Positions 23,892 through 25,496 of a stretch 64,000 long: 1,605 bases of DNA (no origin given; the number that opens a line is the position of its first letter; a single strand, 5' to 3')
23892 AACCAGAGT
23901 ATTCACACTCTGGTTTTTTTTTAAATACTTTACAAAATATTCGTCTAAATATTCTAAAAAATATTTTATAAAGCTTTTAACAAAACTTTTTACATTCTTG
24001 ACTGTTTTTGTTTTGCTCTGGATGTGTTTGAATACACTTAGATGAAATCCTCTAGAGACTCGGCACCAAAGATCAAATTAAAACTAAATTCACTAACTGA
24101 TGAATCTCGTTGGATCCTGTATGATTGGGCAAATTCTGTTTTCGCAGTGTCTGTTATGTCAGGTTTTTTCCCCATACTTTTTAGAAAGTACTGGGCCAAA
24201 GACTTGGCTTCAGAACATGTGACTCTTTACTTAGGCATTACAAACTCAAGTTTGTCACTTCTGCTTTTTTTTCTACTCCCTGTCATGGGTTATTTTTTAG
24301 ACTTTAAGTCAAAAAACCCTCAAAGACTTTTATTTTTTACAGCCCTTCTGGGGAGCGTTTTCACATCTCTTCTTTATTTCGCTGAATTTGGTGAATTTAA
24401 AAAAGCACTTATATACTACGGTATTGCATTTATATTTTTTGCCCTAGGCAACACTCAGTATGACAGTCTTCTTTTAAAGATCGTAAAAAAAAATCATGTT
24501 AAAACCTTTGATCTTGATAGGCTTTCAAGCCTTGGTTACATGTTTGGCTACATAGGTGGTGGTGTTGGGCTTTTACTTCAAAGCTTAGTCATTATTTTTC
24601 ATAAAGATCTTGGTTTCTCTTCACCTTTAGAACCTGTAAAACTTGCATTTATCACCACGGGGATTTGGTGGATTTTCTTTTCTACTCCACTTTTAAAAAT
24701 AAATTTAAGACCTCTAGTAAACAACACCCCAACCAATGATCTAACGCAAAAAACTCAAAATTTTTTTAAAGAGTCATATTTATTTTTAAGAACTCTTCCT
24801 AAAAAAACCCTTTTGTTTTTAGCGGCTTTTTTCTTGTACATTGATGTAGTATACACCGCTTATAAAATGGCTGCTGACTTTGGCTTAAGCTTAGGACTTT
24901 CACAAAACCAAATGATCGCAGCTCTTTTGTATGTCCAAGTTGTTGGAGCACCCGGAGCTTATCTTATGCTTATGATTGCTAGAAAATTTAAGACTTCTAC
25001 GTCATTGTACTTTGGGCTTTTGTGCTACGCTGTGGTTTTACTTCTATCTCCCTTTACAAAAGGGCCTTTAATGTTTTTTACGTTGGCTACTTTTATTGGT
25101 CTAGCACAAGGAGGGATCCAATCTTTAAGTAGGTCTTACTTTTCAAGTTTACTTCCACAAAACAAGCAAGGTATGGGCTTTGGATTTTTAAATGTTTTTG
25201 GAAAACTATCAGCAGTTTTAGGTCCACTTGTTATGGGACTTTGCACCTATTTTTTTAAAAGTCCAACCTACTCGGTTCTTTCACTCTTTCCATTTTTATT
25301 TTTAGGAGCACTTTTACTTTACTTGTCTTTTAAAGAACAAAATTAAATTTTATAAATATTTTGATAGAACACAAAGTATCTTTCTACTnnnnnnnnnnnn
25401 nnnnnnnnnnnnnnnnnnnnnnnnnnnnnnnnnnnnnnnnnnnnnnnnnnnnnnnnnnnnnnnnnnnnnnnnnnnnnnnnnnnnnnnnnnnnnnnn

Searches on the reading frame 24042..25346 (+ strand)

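Call 31: search_protein_families(library=pfam, proteins=[window:24042-25346:+], max_evalue=0.001)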
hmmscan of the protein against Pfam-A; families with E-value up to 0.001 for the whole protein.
window:24042-25346:+ (434 aa): 2 families
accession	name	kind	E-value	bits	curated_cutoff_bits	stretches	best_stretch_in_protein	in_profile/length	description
PF11700.14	ATG22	-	3e-34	119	24.1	1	69-428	77-471/482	Vacuole effluxer Atg22 like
PF07690.21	MFS_1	-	2e-22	80.1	33.4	2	34-395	7-347/347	Major Facilitator Superfamily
